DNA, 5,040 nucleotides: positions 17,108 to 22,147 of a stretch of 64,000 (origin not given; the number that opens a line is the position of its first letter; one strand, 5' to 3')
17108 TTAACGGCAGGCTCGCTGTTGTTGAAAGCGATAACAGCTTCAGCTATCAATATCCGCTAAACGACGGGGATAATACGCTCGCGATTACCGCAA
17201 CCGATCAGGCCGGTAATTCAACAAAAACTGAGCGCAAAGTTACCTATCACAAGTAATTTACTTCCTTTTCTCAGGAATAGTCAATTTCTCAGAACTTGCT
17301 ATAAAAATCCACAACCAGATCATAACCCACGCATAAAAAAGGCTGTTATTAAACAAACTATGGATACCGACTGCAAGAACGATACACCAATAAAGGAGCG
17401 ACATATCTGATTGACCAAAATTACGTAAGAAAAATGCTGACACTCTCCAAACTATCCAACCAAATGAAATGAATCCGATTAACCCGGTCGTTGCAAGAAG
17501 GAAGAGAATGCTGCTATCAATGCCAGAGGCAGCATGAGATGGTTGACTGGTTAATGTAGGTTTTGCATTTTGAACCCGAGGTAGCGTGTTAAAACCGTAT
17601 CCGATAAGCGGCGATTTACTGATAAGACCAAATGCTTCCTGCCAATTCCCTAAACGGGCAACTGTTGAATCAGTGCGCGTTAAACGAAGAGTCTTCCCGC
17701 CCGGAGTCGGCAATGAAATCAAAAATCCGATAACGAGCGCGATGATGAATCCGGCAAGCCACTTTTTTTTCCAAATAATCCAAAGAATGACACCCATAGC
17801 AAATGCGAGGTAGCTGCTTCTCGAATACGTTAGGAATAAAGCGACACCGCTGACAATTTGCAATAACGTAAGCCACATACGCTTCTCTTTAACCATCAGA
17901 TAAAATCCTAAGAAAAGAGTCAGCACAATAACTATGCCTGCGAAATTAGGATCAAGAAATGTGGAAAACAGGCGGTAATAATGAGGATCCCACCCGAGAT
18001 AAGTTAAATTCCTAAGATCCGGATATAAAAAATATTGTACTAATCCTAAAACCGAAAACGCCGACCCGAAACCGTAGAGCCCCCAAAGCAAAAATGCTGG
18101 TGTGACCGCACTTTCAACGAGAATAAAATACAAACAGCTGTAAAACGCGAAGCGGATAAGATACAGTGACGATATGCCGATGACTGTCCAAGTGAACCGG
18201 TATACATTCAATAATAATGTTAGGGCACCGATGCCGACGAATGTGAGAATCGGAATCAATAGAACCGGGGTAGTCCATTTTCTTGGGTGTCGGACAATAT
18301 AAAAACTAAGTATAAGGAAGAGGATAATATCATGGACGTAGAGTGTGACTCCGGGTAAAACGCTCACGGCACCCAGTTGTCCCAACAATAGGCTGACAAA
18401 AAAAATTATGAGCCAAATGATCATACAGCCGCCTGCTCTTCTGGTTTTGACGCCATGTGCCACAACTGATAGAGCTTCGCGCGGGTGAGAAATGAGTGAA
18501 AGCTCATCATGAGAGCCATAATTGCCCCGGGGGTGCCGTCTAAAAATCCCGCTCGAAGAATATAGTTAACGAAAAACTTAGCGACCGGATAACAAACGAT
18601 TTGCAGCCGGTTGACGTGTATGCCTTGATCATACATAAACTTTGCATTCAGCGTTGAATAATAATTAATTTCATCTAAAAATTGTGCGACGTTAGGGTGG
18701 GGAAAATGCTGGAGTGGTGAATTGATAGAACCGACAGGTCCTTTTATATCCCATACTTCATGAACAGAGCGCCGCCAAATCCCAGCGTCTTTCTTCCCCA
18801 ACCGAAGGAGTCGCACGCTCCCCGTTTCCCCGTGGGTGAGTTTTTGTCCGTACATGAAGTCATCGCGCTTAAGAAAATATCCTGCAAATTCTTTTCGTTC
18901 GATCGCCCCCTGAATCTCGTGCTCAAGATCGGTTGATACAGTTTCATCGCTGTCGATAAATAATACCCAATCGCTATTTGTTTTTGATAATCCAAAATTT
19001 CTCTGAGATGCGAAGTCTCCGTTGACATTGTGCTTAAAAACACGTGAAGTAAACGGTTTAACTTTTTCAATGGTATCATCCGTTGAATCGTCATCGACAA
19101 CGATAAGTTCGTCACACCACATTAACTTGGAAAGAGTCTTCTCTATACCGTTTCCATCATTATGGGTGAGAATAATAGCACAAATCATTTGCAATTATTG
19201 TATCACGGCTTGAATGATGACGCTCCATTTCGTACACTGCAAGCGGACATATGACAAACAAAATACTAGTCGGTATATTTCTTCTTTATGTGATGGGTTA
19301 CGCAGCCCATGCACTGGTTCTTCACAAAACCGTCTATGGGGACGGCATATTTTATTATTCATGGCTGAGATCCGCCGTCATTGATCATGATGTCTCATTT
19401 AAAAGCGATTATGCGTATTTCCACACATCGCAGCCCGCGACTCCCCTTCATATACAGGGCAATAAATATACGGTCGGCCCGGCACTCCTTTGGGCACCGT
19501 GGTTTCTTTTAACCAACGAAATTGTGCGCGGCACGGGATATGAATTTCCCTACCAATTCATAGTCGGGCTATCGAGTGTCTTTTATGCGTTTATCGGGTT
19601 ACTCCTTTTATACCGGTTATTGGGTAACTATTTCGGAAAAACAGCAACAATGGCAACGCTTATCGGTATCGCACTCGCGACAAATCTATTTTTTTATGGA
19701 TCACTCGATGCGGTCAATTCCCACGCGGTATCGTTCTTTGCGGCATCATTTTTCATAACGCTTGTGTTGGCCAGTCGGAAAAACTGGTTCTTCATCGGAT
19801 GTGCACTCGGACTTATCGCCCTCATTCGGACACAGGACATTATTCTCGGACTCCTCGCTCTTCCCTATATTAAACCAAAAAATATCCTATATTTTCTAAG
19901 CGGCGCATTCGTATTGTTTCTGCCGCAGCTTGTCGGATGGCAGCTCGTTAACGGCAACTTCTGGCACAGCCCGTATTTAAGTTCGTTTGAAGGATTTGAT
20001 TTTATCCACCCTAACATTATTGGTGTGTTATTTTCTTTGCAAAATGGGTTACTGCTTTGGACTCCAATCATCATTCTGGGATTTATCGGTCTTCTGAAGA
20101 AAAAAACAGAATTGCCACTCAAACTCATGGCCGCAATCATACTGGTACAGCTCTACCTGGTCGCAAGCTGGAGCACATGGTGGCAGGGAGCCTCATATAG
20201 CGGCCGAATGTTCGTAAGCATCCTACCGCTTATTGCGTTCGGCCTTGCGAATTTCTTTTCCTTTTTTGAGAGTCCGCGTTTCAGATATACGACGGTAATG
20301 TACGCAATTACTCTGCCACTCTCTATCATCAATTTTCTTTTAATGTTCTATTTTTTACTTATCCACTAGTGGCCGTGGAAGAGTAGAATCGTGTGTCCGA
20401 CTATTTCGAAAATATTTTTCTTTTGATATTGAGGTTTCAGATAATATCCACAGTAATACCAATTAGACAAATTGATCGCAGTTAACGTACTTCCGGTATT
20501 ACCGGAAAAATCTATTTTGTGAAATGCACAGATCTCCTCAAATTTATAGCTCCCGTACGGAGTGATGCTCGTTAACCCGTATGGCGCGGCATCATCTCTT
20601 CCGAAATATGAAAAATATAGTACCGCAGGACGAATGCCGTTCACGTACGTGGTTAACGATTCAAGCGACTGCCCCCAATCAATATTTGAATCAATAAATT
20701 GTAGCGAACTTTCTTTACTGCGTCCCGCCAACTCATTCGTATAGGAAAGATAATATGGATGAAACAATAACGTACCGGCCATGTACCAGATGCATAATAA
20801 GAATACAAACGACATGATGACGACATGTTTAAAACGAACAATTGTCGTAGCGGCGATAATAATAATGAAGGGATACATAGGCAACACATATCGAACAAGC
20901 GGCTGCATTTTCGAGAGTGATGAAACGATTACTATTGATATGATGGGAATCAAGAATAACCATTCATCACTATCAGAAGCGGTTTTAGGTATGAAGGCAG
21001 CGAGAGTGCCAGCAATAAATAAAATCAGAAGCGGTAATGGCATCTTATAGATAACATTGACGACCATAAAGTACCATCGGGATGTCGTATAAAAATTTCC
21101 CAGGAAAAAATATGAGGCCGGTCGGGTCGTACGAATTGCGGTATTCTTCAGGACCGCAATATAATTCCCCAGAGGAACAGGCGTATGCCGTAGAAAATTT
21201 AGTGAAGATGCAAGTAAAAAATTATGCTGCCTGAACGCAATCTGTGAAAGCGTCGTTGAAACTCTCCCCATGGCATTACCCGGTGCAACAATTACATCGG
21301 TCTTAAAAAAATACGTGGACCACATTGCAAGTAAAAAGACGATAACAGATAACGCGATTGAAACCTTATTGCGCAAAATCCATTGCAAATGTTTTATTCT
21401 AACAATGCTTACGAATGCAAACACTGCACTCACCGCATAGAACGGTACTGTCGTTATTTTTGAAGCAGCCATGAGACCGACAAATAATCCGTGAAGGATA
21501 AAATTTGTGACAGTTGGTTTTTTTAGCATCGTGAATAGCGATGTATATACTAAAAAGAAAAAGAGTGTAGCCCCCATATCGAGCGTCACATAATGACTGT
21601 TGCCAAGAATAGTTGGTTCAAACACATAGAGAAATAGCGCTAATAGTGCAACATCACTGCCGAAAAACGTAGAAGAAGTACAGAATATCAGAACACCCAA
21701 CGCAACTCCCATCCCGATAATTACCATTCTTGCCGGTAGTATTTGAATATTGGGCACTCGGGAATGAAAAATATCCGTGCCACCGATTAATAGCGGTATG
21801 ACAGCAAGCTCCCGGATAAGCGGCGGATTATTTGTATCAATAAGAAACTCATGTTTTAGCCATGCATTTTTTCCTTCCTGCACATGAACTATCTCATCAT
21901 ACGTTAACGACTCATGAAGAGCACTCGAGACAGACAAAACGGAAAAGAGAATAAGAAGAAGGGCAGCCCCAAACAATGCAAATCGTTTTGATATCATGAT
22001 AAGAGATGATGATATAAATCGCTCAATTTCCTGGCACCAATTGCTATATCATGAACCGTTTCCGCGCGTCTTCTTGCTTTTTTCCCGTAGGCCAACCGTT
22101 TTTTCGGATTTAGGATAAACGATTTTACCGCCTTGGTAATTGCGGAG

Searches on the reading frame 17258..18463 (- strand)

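Call 63: search_protein_families(library=pfam, proteins=[window:17258-18463:-], max_evalue=0.00001)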
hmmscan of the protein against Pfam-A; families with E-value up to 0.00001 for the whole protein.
window:17258-18463:- (401 aa): 1 family
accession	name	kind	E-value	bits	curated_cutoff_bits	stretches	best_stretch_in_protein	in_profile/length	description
PF04932.20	Wzy_C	-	5.7e-18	65.6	31.7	1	203-334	4-148/149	O-Antigen ligase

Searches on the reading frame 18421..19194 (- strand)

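Call 63: search_protein_families(library=pfam, proteins=[window:18421-19194:-], max_evalue=0.00001)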
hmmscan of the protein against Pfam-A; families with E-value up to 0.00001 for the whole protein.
window:18421-19194:- (257 aa): 2 families
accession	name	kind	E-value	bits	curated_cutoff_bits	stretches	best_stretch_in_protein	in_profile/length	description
PF00535.33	Glycos_transf_2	-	1.6e-17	64.4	23.3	1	6-122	2-127/168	Glycosyl transferase family 2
PF10111.15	Glyco_tranf_2_2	-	2.3e-07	31.1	27.3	1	29-90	31-98/276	Glycosyltransferase like family 2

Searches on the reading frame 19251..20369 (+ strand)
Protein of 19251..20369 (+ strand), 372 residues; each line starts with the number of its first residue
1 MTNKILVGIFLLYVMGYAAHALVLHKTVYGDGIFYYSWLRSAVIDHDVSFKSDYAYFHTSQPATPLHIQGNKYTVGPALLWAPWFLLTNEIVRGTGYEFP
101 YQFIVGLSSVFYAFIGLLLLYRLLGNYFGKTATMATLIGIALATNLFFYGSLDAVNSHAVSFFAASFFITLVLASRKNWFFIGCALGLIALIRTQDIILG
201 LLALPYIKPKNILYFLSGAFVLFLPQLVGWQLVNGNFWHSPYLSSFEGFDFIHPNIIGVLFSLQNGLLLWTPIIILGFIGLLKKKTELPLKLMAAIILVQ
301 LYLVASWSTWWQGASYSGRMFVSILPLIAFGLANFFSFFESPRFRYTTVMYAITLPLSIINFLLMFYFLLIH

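Call 63: search_protein_families(library=pfam, proteins=[window:19251-20369:+], max_evalue=0.00001)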
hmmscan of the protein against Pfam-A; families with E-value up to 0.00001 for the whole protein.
window:19251-20369:+ (372 aa): 0 families

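Call 71: search_protein_families(library=pfam, proteins=[window:19251-20369:+], max_evalue=1)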
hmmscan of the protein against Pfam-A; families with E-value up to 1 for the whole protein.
window:19251-20369:+ (372 aa): 1 family
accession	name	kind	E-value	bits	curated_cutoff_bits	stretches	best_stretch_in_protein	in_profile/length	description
PF13231.12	PMT_2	-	0.00022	21.9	26.1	1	107-206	26-128/160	Dolichyl-phosphate-mannose-protein mannosyltransferase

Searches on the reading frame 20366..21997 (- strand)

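Call 8: search_protein_families(library=pfam, proteins=[window:20366-21997:-], max_evalue=0.001)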
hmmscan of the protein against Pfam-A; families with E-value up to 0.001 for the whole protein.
window:20366-21997:- (543 aa): 1 family
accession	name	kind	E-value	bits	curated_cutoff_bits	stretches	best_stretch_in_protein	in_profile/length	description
PF13231.12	PMT_2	-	3.8e-07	30.9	26.1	1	86-224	21-154/160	Dolichyl-phosphate-mannose-protein mannosyltransferase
